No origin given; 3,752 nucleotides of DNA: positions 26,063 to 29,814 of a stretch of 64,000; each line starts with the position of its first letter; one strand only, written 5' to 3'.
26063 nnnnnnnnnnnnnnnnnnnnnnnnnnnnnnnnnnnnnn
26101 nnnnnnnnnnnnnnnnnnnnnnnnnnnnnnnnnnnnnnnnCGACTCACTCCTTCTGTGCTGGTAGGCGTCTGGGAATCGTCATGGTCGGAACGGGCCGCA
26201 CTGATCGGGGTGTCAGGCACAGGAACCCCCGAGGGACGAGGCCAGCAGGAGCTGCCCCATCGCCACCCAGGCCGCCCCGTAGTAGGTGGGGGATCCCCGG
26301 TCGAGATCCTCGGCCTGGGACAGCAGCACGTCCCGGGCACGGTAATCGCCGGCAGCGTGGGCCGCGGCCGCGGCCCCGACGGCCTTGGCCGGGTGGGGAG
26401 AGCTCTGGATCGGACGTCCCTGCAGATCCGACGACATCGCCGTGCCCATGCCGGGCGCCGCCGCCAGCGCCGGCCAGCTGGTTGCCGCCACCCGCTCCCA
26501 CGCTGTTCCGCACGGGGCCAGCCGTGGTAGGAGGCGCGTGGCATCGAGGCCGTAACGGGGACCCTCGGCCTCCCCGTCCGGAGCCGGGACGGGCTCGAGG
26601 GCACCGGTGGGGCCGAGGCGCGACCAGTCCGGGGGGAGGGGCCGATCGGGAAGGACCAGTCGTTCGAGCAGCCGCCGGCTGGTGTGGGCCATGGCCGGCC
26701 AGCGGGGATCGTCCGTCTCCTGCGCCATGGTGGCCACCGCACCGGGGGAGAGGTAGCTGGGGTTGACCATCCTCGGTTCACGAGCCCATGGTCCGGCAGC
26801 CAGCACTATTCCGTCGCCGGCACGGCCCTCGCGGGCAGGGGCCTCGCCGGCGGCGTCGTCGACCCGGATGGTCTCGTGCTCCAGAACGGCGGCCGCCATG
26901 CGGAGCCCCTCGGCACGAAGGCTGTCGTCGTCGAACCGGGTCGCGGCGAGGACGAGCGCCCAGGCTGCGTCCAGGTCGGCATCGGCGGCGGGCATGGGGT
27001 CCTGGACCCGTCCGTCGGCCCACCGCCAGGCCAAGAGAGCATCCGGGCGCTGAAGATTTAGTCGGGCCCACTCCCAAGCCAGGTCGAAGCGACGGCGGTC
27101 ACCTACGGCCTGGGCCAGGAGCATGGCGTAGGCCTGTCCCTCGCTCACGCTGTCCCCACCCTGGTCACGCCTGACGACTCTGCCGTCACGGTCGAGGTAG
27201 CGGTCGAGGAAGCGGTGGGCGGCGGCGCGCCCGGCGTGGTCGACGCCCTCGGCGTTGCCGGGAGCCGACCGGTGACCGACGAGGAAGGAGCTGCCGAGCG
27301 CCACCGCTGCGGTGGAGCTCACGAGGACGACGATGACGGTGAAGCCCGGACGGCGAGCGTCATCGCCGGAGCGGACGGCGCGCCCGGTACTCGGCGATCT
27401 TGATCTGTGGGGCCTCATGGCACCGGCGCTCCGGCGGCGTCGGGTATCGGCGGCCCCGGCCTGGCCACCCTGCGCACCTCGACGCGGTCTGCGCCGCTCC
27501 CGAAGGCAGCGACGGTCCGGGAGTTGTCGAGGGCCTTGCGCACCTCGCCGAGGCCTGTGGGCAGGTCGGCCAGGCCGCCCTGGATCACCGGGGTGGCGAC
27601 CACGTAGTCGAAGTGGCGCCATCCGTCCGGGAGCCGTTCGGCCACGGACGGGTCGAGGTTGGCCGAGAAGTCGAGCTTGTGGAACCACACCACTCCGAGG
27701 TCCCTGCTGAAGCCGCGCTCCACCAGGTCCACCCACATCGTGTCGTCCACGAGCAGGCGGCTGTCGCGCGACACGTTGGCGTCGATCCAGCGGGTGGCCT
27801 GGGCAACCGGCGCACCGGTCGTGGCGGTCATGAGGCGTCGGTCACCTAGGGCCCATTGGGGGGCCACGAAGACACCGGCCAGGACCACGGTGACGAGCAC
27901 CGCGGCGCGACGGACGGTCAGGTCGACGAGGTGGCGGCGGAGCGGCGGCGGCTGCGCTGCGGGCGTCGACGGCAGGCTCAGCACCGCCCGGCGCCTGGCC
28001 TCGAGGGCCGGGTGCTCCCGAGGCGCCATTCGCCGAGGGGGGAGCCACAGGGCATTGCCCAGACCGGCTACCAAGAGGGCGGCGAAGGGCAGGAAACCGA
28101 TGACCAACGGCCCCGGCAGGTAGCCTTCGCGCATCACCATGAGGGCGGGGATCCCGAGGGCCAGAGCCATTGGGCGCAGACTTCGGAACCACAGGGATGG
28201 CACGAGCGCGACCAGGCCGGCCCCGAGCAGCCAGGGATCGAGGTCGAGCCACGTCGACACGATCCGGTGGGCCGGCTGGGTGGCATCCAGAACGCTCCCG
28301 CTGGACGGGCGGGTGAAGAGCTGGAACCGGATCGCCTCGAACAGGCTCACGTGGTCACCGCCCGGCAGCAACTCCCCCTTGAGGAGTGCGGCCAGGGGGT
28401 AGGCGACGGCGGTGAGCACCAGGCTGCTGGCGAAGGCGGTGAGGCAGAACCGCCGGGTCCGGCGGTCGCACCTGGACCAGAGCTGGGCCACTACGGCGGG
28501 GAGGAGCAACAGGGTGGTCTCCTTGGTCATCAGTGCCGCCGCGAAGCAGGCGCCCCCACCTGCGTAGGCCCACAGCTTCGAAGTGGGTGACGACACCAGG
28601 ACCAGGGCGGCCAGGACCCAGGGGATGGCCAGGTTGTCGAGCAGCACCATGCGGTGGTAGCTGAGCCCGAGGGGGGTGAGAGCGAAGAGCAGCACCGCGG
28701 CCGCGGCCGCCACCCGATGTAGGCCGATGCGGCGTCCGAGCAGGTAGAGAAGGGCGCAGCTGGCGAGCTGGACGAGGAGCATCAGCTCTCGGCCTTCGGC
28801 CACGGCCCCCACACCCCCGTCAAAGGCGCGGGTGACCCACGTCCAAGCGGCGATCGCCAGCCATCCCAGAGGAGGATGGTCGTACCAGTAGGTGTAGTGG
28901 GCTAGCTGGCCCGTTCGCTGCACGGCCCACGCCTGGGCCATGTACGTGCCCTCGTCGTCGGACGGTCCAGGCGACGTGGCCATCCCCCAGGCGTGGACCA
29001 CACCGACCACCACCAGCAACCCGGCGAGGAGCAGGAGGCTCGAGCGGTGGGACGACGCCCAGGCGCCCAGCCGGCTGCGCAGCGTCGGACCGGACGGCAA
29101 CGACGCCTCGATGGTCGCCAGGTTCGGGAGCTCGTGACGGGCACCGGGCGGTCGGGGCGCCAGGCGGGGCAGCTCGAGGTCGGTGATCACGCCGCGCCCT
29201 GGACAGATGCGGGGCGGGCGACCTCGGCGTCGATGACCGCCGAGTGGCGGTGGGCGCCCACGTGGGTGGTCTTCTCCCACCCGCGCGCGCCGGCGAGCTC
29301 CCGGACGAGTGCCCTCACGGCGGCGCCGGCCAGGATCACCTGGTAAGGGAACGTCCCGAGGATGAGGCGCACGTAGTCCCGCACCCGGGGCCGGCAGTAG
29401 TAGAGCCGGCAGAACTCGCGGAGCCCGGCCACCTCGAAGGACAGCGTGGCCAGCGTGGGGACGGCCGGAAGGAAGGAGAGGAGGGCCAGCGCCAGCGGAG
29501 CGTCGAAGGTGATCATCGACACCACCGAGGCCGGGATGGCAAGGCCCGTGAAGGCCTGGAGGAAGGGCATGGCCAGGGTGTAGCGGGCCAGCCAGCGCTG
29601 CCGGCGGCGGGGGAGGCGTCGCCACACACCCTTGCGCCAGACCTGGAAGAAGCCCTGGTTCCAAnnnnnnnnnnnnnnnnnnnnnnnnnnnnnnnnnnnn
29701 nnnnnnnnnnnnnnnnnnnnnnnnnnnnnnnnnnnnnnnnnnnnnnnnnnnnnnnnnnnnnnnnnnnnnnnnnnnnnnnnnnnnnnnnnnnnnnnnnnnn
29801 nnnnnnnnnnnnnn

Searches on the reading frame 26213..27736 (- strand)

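Call 93: search_protein_families(library=ncbifam, proteins=[window:26213-27736:-], max_evalue=0.01)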
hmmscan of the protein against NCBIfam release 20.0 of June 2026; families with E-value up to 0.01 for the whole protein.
window:26213-27736:- (507 aa): 1 family
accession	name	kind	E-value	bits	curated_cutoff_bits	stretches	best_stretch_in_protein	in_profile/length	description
NF008305.0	PRK11097.1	equivalog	1.2e-28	100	299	1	173-374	29-228/378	cellulose synthase complex periplasmic endoglucanase BcsZ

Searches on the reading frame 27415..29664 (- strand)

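Call 16: search_protein_families(library=pfam, proteins=[window:27415-29664:-], max_evalue=0.01)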
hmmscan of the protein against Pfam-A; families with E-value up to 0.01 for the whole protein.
window:27415-29664:- (749 aa): 1 family
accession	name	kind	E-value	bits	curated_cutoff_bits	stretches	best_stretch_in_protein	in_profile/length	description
PF13231.12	PMT_2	-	2.4e-07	31.5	26.1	1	262-419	1-153/160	Dolichyl-phosphate-mannose-protein mannosyltransferase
